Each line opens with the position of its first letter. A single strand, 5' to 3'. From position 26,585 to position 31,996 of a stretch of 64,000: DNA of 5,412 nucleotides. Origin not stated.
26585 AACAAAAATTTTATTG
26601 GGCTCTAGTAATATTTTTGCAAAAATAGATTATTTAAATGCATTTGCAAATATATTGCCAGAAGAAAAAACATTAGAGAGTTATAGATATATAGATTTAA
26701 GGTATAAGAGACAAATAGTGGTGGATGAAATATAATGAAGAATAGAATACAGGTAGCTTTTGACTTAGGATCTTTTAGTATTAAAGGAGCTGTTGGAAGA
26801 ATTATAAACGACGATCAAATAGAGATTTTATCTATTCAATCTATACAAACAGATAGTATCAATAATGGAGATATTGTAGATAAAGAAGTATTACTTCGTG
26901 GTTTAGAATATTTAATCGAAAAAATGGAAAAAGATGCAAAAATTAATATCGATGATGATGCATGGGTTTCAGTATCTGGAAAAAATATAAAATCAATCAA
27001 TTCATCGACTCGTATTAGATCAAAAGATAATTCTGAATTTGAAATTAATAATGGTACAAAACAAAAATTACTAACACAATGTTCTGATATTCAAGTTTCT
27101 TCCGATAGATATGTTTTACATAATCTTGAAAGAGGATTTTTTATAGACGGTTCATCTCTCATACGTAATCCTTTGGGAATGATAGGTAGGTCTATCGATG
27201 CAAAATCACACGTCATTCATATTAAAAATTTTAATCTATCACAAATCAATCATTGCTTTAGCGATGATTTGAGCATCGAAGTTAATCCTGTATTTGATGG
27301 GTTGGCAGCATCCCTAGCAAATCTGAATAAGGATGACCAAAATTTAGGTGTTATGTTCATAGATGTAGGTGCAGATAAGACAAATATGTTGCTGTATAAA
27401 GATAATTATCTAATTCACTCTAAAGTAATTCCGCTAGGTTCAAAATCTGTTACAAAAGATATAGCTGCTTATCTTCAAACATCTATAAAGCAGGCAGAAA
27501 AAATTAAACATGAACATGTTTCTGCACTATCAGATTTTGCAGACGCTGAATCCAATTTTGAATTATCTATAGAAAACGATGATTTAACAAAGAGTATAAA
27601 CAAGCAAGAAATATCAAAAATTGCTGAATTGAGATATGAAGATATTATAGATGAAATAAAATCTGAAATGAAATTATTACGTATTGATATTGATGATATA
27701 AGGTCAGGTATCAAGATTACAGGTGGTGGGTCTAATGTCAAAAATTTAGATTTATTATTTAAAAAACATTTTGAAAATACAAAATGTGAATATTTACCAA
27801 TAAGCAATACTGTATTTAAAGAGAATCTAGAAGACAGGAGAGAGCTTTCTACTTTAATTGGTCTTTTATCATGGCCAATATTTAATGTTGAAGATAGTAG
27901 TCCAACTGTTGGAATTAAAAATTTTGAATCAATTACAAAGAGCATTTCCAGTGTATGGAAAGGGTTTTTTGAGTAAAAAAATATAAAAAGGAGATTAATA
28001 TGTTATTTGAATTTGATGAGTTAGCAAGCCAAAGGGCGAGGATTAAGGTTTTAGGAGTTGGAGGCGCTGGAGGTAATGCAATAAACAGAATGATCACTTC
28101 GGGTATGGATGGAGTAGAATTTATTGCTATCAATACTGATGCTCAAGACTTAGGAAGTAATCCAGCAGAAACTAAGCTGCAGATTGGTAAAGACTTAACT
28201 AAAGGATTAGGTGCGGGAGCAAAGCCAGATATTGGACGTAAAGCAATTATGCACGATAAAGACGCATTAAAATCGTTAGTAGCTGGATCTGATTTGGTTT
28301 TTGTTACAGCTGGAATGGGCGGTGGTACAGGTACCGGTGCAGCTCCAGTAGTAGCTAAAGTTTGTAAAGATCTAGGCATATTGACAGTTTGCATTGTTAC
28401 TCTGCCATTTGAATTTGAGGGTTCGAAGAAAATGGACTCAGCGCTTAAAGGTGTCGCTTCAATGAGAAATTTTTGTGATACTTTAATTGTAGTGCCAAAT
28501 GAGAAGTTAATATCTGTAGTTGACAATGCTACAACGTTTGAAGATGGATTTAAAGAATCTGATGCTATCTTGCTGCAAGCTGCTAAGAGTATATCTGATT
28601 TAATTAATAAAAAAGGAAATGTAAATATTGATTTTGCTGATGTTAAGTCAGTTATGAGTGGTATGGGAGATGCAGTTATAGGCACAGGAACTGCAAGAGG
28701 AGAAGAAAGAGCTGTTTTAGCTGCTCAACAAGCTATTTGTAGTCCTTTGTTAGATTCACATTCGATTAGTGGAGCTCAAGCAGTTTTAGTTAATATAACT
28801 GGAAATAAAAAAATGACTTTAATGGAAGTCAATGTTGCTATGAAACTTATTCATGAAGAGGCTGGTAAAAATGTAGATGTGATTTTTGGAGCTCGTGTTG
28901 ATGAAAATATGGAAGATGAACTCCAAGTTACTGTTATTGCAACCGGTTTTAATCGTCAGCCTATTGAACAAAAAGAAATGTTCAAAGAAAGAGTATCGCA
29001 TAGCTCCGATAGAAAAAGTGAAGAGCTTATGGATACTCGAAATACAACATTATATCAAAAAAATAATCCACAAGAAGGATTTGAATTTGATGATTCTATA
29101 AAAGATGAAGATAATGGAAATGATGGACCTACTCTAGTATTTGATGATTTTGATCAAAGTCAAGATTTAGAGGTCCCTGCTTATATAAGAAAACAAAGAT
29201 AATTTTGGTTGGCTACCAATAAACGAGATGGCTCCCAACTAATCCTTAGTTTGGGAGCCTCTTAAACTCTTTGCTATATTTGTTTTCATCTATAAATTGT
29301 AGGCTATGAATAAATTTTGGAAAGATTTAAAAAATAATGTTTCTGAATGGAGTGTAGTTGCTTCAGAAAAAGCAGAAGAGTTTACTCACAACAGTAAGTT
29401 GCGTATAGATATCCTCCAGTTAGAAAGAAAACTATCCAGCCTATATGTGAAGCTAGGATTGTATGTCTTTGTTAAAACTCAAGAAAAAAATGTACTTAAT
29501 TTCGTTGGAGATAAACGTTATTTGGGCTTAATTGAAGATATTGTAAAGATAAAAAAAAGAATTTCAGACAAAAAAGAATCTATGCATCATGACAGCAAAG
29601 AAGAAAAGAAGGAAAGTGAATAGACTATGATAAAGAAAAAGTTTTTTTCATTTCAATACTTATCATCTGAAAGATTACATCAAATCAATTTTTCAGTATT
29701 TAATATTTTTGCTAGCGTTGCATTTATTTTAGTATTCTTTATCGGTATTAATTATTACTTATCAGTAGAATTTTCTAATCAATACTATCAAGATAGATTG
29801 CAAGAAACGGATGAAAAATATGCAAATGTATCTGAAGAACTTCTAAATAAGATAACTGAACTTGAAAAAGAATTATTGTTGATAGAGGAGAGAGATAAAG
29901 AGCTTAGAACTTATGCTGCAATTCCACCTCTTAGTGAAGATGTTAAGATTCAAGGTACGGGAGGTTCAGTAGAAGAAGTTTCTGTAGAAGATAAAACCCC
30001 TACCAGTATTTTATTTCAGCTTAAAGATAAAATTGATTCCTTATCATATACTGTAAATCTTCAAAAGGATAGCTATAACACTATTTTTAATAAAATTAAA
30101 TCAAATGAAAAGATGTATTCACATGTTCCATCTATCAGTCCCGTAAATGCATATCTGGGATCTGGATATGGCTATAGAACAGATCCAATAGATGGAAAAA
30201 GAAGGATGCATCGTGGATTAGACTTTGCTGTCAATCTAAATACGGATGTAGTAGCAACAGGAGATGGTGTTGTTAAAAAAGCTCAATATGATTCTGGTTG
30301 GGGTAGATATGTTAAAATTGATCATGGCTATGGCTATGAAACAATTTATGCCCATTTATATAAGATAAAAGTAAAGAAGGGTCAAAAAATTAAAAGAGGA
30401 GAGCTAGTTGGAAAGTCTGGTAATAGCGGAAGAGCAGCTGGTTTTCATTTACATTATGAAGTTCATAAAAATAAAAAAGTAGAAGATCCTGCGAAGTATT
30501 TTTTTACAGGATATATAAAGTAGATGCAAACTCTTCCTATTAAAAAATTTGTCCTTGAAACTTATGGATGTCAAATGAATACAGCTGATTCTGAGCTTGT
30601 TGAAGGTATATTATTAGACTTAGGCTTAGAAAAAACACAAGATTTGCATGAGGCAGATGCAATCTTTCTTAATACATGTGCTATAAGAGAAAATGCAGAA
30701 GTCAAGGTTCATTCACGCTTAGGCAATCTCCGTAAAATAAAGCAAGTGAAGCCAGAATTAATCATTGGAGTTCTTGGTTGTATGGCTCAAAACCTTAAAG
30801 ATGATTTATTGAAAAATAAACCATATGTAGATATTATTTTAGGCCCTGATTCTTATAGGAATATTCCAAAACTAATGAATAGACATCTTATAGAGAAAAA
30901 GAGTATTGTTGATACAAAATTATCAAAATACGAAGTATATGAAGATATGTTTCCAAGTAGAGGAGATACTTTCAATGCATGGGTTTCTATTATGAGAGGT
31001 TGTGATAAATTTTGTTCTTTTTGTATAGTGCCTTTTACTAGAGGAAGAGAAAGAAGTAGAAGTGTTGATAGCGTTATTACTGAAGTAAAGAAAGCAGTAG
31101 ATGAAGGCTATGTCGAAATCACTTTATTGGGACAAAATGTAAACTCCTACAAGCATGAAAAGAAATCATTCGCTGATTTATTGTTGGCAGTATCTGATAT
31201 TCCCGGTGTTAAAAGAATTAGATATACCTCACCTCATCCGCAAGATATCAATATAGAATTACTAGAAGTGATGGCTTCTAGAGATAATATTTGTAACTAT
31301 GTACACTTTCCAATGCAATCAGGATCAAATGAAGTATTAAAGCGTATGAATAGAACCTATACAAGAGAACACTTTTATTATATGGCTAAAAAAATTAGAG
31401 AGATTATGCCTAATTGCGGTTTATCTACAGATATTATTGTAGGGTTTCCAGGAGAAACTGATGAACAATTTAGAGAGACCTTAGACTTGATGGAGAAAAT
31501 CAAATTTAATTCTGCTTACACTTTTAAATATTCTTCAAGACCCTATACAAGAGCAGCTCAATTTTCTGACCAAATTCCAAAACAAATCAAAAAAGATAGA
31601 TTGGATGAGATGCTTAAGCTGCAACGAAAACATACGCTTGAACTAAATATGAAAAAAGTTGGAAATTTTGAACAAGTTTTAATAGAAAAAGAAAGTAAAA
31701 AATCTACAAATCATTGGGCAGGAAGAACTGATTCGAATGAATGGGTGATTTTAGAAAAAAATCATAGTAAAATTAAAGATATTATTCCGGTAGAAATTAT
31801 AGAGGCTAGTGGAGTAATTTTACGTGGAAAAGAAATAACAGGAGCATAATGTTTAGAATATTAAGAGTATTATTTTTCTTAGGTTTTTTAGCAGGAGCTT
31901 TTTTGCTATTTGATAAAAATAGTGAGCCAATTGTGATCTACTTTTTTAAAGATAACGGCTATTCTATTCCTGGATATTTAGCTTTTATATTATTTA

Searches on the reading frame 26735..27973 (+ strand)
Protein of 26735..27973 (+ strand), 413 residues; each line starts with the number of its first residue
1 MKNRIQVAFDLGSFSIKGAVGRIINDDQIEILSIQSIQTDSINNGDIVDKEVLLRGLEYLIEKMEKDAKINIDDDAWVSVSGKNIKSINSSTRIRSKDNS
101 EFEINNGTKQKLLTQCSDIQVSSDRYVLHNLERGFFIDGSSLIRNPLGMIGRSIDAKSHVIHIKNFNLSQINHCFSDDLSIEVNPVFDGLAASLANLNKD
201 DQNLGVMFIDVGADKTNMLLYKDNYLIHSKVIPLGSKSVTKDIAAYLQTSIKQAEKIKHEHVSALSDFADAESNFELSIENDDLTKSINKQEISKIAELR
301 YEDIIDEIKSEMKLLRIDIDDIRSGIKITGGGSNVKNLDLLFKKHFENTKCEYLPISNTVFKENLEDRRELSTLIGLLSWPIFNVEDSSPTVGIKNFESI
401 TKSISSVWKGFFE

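Call 70: search_protein_families(library=pfam, proteins=[window:26735-27973:+], max_evalue=0.00001)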
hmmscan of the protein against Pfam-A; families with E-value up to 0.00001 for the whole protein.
window:26735-27973:+ (413 aa): 4 families
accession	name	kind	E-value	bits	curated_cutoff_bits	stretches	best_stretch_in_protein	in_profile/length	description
PF14450.12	FtsA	-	5.8e-24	85.3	31.8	1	208-348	2-105/127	Cell division protein FtsA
PF02491.25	SHS2_FTSA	-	5e-15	56.1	25.4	1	82-161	1-78/79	SHS2 domain inserted in FTSA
PF06723.19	MreB_Mbl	-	8.8e-08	31.8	27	1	201-346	142-297/327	MreB/Mbl protein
PF11104.14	PilM_2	-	2e-06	27.4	27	0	195-260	171-236/340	Type IV pilus assembly protein PilM;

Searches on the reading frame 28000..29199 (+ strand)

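Call 70: search_protein_families(library=pfam, proteins=[window:28000-29199:+], max_evalue=0.00001)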
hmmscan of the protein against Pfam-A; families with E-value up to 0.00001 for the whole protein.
window:28000-29199:+ (400 aa): 2 families
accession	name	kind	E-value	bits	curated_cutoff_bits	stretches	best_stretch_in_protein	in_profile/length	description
PF00091.31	Tubulin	-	5.5e-48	164.2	33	1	14-174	1-189/190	Tubulin/FtsZ family, GTPase domain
PF12327.13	FtsZ_C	-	2.8e-31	108.1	27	1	223-317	1-94/95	FtsZ family, C-terminal domain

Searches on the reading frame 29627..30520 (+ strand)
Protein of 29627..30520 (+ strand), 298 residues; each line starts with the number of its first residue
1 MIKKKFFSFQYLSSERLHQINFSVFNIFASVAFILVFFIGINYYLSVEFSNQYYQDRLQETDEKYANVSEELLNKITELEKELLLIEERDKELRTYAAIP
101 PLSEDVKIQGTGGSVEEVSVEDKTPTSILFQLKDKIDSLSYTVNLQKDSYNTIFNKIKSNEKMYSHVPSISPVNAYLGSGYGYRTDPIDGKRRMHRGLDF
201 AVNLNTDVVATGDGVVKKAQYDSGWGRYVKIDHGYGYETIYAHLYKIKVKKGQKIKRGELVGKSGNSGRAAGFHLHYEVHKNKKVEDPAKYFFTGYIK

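Call 34: search_protein_families(library=pfam, proteins=[window:29627-30520:+], max_evalue=0.00001)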
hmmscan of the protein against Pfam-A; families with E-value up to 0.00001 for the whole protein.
window:29627-30520:+ (298 aa): 1 family
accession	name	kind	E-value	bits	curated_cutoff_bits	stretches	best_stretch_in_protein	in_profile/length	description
PF01551.29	Peptidase_M23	-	1e-31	109.4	28.7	1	193-288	1-96/96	Peptidase family M23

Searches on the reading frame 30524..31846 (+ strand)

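Call 34: search_protein_families(library=pfam, proteins=[window:30524-31846:+], max_evalue=0.00001)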
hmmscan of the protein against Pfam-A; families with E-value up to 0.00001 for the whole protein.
window:30524-31846:+ (441 aa): 3 families
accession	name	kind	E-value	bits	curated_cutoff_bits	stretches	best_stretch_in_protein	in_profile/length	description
PF04055.27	Radical_SAM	-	5.6e-30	105.1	29.5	1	154-322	1-165/166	Radical SAM superfamily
PF00919.26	UPF0004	-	7.6e-30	103.3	27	1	8-107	1-98/98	Uncharacterized protein family UPF0004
PF01938.26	TRAM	-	5.3e-06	26.6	21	0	378-436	3-59/61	TRAM domain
